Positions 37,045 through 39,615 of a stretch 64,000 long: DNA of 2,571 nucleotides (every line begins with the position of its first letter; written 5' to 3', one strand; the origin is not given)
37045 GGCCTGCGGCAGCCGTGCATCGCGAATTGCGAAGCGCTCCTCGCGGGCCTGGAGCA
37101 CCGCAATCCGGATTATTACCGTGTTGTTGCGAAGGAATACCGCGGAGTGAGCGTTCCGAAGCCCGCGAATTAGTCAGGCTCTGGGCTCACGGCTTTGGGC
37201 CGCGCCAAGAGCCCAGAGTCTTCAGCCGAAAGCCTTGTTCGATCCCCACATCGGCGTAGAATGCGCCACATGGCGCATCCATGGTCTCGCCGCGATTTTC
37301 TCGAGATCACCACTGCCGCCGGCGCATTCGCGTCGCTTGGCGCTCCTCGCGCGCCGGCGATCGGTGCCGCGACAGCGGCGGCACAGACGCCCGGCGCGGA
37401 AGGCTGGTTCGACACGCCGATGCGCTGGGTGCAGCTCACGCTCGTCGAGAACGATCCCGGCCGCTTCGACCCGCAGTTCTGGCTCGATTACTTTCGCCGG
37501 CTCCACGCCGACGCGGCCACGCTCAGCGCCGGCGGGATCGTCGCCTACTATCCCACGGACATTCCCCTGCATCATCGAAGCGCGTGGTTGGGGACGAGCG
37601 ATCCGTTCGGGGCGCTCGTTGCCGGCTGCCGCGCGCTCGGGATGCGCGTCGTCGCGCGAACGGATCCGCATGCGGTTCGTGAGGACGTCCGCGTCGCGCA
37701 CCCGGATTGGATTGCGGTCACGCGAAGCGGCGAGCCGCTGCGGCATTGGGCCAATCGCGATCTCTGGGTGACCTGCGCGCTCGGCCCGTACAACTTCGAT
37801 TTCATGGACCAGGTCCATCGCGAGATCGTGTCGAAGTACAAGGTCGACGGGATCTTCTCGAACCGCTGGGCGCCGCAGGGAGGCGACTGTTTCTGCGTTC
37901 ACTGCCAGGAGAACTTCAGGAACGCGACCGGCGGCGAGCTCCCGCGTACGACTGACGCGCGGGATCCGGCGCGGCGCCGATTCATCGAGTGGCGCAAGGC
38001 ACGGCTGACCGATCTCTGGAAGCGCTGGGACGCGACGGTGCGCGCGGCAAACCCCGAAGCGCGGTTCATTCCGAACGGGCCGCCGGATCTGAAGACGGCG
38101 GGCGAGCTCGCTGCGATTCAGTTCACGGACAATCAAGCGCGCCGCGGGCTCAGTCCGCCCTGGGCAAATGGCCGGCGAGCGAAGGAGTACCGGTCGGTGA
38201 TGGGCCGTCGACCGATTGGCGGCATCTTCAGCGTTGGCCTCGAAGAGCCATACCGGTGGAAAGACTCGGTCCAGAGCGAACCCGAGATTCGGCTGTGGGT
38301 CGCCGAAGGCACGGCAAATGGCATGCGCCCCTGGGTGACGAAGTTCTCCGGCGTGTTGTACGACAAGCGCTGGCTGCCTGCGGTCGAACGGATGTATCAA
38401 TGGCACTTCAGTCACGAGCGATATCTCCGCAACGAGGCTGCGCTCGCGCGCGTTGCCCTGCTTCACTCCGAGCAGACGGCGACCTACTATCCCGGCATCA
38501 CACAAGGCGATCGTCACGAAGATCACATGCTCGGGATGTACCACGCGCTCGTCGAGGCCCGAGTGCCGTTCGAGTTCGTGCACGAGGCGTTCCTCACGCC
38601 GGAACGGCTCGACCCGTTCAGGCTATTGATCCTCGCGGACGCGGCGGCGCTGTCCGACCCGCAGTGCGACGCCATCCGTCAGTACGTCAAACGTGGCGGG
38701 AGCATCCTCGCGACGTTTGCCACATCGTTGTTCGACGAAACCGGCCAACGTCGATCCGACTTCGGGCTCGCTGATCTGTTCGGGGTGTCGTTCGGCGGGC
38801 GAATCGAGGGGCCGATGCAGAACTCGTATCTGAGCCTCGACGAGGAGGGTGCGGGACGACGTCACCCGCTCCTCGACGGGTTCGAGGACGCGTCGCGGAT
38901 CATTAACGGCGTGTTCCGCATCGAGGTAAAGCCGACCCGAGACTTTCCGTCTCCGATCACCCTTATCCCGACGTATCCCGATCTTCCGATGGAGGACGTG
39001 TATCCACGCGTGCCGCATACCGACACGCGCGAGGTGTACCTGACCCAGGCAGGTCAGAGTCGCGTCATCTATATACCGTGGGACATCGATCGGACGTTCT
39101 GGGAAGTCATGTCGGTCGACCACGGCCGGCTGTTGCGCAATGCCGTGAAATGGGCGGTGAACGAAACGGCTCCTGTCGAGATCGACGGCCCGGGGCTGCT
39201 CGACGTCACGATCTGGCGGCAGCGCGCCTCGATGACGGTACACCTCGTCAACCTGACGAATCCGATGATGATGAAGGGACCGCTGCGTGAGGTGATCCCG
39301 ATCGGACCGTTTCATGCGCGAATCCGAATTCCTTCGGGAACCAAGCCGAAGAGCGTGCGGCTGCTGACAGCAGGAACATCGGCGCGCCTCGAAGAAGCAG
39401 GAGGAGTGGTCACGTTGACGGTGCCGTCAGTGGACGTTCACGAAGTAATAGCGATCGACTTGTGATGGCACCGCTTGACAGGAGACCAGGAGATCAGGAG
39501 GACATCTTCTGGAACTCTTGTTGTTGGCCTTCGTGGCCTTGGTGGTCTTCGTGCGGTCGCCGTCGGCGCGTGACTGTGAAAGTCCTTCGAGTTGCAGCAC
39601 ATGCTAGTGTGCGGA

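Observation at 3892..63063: Window-wide pattern: most intergenic spacers carry private short-unit arrays arranged as self-complementary arms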

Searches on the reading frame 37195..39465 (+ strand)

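Call 20: search_protein_families(library=pfam, proteins=[window:37195-39465:+])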
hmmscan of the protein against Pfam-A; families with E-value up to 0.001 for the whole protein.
window:37195-39465:+ (756 aa): 4 families
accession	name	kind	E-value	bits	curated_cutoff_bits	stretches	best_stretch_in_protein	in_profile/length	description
PF14871.12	GHL6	-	1.1e-17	65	35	1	97-223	6-131/132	Hypothetical glycosyl hydrolase 6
PF09822.16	ABC_transp_aux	-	2.7e-05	24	34.7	1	442-529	15-107/288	ABC-type uncharacterized transport system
PF08532.16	Glyco_hydro_42M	-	3.3e-05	23.9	25.8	1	418-520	1-103/207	Beta-galactosidase trimerisation domain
PF02638.21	GHL10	-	7.8e-05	22.4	27.9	1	165-291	102-225/311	Glycosyl hydrolase-like 10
